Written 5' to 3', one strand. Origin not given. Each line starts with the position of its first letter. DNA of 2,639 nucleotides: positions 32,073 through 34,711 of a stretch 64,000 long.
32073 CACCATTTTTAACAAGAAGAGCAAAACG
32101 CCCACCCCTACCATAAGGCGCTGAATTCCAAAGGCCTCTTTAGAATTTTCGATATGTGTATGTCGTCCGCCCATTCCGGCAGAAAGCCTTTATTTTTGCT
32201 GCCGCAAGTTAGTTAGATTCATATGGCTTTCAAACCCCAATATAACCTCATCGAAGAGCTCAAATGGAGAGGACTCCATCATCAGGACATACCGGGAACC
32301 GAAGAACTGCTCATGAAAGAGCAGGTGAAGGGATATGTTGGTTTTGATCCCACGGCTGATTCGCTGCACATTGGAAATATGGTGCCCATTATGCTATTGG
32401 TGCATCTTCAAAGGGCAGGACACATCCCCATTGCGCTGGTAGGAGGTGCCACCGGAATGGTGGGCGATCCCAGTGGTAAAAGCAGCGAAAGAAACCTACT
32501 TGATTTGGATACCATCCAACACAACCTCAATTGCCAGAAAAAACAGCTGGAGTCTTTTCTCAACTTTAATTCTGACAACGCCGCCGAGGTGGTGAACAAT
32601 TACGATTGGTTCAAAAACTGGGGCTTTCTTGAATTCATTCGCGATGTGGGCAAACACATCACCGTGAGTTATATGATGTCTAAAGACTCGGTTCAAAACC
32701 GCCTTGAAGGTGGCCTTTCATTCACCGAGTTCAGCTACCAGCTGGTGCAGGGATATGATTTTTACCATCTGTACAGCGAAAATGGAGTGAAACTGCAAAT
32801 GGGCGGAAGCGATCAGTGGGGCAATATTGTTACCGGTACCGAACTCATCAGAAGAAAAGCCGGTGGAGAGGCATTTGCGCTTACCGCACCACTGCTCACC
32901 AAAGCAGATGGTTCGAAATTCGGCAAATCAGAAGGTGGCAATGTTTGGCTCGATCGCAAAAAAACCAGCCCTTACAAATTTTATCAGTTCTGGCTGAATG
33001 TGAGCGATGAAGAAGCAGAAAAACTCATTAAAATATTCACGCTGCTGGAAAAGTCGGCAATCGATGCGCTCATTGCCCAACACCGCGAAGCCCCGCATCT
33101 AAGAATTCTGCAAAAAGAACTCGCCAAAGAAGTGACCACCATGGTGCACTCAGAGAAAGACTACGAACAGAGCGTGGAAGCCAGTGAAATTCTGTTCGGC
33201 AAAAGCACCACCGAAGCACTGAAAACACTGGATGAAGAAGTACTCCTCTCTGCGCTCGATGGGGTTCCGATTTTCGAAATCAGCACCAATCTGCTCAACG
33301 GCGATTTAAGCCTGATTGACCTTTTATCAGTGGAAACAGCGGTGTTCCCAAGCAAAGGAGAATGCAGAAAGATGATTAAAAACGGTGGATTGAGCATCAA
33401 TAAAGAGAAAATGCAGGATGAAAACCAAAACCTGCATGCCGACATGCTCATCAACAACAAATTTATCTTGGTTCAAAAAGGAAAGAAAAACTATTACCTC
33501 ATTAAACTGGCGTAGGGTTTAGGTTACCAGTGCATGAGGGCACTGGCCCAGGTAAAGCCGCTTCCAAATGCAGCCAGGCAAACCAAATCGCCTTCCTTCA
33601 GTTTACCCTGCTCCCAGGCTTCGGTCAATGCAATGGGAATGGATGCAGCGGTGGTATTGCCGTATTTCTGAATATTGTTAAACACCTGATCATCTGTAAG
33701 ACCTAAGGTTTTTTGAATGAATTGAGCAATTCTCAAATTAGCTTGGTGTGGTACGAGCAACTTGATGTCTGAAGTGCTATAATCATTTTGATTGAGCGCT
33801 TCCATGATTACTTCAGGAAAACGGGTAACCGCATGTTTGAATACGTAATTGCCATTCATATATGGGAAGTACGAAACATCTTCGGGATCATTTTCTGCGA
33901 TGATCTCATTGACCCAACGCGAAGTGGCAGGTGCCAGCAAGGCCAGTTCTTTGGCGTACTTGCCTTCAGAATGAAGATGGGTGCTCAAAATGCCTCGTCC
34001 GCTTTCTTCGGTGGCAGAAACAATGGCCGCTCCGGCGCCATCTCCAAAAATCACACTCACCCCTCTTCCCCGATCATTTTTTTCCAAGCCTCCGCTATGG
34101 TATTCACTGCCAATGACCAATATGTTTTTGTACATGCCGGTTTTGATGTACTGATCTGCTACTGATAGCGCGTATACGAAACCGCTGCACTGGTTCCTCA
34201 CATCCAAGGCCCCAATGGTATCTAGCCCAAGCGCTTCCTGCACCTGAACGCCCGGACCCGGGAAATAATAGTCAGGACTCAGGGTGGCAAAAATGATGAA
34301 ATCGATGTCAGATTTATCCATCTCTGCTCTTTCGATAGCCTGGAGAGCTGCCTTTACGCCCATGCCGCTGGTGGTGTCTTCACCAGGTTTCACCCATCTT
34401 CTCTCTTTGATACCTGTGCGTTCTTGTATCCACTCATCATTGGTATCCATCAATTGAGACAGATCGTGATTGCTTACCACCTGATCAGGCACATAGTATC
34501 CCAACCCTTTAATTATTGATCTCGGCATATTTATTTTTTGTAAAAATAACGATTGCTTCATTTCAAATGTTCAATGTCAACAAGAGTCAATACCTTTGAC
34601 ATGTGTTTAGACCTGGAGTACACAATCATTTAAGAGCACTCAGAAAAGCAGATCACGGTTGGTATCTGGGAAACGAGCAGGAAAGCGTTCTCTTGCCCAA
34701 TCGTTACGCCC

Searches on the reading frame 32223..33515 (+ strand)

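Call 53: search_protein_families(library=pfam, proteins=[window:32223-33515:+], max_evalue=0.0001)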
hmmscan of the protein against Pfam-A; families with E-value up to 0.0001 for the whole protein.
window:32223-33515:+ (430 aa): 2 families
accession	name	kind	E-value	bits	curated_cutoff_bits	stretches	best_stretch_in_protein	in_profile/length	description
PF00579.31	tRNA-synt_1b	-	1.7e-79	267.6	21.1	1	33-325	4-291/292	tRNA synthetases class I (W and Y)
PF22421.1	SYY_C-terminal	-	4.1e-17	62.3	27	1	345-427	6-83/83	Tyrosine--tRNA ligase SYY-like C-terminal domain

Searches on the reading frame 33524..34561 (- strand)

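Call 53: search_protein_families(library=pfam, proteins=[window:33524-34561:-], max_evalue=0.0001)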
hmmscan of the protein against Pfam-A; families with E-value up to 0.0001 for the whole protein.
window:33524-34561:- (345 aa): 3 families
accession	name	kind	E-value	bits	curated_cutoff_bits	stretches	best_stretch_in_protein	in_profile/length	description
PF08541.16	ACP_syn_III_C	-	1.9e-35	121.3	26.6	1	256-345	1-90/90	3-Oxoacyl-[acyl-carrier-protein (ACP)] synthase III C terminal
PF08545.16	ACP_syn_III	-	5e-27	94.1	24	1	119-200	1-80/80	3-Oxoacyl-[acyl-carrier-protein (ACP)] synthase III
PF00195.25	Chal_sti_synt_N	-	3.9e-05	23.6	27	0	65-183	100-223/225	Chalcone and stilbene synthases, N-terminal domain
